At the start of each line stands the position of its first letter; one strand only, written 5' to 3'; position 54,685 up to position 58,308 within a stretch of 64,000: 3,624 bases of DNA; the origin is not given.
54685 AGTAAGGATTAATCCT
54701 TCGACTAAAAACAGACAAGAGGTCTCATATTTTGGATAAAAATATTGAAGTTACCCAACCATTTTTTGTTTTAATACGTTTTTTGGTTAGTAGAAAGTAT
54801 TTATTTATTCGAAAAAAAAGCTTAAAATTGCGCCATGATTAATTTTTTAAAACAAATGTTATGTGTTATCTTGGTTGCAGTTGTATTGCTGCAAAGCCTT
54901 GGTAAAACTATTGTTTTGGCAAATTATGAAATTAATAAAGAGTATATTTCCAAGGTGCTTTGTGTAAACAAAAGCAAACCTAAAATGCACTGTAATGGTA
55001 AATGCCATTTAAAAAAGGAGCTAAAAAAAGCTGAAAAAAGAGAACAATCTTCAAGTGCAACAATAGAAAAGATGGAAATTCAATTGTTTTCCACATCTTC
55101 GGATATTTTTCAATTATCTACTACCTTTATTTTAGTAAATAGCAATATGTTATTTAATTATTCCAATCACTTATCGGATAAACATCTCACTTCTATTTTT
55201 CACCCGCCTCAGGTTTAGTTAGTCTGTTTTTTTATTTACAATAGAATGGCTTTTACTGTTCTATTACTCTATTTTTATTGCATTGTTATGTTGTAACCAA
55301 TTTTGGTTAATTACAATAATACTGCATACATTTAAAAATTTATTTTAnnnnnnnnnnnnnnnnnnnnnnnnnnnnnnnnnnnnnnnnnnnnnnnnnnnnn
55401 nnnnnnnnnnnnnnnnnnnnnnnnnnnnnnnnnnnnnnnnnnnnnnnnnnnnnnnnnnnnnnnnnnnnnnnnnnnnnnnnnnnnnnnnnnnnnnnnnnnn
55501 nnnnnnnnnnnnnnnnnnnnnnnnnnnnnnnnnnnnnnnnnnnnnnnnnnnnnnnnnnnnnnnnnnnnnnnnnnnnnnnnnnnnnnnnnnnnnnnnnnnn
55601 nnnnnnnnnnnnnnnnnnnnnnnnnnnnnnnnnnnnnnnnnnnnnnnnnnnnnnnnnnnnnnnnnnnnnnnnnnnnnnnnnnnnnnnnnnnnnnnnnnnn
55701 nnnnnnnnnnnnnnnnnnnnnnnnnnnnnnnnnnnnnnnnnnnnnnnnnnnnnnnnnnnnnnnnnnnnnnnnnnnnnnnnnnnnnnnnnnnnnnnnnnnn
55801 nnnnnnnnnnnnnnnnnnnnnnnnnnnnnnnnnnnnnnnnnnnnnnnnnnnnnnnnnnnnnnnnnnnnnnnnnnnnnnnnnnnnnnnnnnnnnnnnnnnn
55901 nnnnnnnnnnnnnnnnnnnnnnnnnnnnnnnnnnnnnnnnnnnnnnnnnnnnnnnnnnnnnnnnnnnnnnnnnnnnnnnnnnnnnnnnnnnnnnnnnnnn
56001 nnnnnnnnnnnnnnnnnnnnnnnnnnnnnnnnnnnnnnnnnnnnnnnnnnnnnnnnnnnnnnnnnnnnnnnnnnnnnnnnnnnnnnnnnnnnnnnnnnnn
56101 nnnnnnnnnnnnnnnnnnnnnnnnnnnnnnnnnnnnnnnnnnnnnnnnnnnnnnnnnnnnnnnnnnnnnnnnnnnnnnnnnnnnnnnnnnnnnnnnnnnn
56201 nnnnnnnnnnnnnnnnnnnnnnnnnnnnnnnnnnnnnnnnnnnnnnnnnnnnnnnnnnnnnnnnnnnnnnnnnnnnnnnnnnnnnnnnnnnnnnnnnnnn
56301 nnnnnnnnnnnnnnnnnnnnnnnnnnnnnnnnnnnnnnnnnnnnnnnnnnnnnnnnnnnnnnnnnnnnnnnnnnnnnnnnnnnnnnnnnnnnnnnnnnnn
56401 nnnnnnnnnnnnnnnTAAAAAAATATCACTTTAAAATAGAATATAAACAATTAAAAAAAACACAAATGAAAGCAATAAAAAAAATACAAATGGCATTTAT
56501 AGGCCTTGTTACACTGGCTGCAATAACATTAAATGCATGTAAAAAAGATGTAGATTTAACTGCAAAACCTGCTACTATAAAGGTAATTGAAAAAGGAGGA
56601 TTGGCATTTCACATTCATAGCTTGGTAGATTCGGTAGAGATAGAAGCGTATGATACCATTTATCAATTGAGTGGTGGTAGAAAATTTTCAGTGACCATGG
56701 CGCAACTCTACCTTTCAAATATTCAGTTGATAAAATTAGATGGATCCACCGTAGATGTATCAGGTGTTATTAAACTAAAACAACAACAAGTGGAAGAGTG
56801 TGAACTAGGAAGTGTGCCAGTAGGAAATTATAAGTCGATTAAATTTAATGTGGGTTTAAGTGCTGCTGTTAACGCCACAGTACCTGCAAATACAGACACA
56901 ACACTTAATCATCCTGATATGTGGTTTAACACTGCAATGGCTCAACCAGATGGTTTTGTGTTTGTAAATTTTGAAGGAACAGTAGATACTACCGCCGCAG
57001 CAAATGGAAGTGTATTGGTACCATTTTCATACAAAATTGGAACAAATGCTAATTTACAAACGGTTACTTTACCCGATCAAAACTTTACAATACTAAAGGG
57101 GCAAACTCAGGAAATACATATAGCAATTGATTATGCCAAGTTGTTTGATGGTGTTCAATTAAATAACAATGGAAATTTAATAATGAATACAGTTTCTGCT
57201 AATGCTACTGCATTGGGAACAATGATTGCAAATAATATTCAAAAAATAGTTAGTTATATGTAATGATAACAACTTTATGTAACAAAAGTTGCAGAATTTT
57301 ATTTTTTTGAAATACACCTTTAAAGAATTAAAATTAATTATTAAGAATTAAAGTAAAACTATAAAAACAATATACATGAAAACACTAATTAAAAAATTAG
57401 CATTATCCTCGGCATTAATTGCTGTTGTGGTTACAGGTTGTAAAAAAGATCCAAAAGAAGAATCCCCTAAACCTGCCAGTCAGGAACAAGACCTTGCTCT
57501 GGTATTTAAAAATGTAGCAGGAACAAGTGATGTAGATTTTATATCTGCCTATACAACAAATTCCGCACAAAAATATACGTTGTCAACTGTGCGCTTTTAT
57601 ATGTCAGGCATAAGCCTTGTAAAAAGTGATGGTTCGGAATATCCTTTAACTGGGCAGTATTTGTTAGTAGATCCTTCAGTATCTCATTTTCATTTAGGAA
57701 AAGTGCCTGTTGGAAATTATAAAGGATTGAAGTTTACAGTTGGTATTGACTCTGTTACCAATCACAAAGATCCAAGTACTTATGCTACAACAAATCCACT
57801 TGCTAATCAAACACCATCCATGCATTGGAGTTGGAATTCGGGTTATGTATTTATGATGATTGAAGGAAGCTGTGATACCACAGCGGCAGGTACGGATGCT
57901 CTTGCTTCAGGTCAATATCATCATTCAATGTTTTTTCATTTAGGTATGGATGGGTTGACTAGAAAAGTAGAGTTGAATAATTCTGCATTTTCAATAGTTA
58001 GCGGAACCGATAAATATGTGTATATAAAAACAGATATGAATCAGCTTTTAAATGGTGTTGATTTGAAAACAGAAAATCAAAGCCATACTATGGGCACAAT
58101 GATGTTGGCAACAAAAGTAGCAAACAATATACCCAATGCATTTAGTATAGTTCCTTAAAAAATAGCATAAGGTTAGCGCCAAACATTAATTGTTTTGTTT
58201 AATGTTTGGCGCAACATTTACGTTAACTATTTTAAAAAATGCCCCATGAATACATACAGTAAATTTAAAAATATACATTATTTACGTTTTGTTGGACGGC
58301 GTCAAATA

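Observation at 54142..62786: Duplicated MbnP/MbnH-type modules with unusual partners: candidate undescribed Bacteroidota metal (copper?) acquisition or maturation system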

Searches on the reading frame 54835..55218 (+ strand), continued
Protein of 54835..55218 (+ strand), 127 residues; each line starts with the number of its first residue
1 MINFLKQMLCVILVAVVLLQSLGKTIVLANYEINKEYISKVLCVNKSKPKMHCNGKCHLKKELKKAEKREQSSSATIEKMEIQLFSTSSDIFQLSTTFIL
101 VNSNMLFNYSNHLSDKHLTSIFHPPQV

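Call 93: search_dna_similar(query=L040:11389-13386:+, collection=plasmids, mode=protein, max_rows=25, max_evalue=1e-20)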
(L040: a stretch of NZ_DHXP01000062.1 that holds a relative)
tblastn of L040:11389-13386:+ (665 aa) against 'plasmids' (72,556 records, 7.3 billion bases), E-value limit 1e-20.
Records with a match: 1; places in all: 1; records where one place covers at least 80% of the query: 1.
Best place of each record, by identity: <60% 1.
By first word of the organism name: Fulvitalea 1.
By predicted mobility (MOB-suite, as given by PLSDB): non-mobilizable 1.
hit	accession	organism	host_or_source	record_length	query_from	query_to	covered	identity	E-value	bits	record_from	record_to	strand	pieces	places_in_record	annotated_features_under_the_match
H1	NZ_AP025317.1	Fulvitalea axinellae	-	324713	1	665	100%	35.7%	2e-122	409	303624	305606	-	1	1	hypothetical protein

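Call 99: get_annotated_region(hit=H1, flank=4000)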
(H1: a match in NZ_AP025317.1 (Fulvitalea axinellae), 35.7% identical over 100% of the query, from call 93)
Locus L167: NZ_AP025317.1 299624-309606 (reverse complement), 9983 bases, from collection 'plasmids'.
description: Fulvitalea axinellae strain DSM 100852 plasmid pFA3, complete sequence
organism: Fulvitalea axinellae (NCBI taxid 1182444)
taxonomy: Bacteria; Bacteroidota; Cytophagia; Cytophagales; Persicobacteraceae; Fulvitalea; Fulvitalea axinellae
host: -; source: -; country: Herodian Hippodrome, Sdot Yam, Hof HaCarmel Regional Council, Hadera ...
typing (MOB-suite, as given by PLSDB): non-mobilizable
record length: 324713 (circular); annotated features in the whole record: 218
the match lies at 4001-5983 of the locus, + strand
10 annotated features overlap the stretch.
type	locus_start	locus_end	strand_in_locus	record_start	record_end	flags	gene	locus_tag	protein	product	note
CDS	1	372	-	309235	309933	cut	-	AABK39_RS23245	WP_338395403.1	SDR family oxidoreductase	-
CDS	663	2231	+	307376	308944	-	-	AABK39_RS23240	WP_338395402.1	sodium/sugar symporter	-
CDS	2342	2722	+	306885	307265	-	-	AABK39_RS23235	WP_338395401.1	hypothetical protein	-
CDS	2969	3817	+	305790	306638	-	-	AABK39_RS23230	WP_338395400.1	FixH family protein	-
CDS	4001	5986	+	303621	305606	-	-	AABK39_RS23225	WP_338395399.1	hypothetical protein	-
CDS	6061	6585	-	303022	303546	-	-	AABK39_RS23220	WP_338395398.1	YcxB family protein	-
CDS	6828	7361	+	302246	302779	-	-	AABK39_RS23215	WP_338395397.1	DinB family protein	-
CDS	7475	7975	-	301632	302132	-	-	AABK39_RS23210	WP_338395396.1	YcxB family protein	-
CDS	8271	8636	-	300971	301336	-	-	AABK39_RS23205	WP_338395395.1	PKD domain-containing protein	-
CDS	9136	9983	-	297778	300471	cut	-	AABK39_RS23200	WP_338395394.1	DUF5686 and carboxypeptidase regulatory-like domain-containing protein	-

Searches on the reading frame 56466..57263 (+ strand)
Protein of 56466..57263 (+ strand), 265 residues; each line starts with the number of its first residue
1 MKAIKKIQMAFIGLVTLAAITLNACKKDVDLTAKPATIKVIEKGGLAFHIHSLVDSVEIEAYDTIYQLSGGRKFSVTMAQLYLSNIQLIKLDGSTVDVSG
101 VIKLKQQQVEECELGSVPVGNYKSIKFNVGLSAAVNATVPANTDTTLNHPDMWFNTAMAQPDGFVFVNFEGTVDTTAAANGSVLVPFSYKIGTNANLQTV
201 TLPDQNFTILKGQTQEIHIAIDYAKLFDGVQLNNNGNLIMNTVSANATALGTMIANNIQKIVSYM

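Call 3: search_protein_families(library=pfam, proteins=[window:56466-57263:+], max_evalue=0.01)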
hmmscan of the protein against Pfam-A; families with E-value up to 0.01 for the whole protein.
window:56466-57263:+ (265 aa): 1 family
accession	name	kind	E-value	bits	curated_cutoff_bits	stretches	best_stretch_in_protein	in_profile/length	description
PF20243.3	MbnP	-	3.1e-26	92.9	27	1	44-237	2-186/189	MbnP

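Call 4: search_protein_families(library=ncbifam, proteins=[window:56466-57263:+], max_evalue=0.01)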
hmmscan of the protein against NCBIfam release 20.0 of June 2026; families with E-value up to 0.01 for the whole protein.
window:56466-57263:+ (265 aa): 1 family
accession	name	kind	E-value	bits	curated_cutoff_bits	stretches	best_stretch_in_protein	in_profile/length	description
TIGR04052.2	MbnP_like_WxW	equivalog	2.2e-08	33.8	140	1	111-237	89-215/257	MbnP family copper-binding protein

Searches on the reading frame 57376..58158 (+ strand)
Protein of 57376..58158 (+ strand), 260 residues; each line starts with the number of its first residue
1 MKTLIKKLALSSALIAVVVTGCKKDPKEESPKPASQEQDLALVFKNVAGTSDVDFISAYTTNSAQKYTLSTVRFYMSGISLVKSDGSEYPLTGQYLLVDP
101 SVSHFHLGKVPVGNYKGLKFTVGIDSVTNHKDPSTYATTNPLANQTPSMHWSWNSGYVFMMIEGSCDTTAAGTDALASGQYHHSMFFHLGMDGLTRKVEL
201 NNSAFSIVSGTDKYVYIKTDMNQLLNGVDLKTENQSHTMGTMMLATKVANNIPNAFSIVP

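Call 3: search_protein_families(library=pfam, proteins=[window:57376-58158:+], max_evalue=0.01)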
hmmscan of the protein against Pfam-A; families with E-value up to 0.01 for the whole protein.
window:57376-58158:+ (260 aa): 1 family
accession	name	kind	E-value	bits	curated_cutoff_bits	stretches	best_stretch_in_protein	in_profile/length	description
PF20243.3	MbnP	-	2.2e-39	135.8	27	1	38-236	2-186/189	MbnP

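Call 4: search_protein_families(library=ncbifam, proteins=[window:57376-58158:+], max_evalue=0.01)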
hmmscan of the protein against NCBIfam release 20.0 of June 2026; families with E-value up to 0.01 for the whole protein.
window:57376-58158:+ (260 aa): 1 family
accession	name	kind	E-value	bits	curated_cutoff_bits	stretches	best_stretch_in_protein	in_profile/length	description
TIGR04052.2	MbnP_like_WxW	equivalog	1e-20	74.2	140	2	105-242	90-221/257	MbnP family copper-binding protein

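Call 15: search_solved_structures(query=window:57376-58158:+, max_evalue=1, show_alignments=2)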
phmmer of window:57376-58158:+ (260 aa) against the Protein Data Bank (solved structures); distinct sequences matched with E-value up to 1: 3.
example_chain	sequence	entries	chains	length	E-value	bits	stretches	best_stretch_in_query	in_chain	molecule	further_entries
7l6g_A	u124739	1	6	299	0.58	12.8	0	104-166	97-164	Metallo-mystery pair system four-Cys motif protein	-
9qbx_A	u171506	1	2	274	0.61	12.7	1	123-146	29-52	Epimerase opaE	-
5xp0_A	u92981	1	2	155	0.67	12.6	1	162-240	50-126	Probable csgAB operon transcriptional regulatory protein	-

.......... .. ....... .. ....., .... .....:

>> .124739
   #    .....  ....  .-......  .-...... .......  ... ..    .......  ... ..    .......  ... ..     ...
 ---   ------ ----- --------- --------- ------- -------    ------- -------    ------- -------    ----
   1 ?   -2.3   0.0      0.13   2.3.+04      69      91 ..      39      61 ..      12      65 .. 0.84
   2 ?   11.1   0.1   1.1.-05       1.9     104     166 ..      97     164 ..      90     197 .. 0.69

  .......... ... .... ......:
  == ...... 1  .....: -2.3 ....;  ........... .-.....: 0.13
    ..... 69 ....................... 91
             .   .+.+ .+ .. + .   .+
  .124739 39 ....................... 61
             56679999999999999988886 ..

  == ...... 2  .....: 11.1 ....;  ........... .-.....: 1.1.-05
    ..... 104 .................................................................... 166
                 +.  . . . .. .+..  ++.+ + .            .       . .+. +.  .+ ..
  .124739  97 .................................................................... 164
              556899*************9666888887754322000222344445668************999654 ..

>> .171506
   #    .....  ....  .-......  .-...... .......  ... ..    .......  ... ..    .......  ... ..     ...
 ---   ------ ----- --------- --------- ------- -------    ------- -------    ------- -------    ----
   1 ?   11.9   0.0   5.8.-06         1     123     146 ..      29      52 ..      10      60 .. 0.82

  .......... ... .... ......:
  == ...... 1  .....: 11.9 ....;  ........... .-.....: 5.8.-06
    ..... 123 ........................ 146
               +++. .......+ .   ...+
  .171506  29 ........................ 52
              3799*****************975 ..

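Call 52: search_solved_structures(query=A6, max_evalue=1, show_alignments=1)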
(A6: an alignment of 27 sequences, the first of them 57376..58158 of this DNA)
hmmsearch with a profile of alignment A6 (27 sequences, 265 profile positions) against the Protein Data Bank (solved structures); distinct sequences matched with E-value up to 1: 4.
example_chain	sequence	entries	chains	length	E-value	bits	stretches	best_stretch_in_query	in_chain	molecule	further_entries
7l6g_A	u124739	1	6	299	7.6e-05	25.3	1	37-193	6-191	Metallo-mystery pair system four-Cys motif protein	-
4n91_A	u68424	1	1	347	0.22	13.9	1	1-32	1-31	TRAP dicarboxylate transporter, DctP subunit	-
9hjm_I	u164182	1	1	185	0.36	13.3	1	1-53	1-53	Peptidyl-prolyl cis-trans isomerase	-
8vx3_A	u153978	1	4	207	0.82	12.1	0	110-184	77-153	SaSAS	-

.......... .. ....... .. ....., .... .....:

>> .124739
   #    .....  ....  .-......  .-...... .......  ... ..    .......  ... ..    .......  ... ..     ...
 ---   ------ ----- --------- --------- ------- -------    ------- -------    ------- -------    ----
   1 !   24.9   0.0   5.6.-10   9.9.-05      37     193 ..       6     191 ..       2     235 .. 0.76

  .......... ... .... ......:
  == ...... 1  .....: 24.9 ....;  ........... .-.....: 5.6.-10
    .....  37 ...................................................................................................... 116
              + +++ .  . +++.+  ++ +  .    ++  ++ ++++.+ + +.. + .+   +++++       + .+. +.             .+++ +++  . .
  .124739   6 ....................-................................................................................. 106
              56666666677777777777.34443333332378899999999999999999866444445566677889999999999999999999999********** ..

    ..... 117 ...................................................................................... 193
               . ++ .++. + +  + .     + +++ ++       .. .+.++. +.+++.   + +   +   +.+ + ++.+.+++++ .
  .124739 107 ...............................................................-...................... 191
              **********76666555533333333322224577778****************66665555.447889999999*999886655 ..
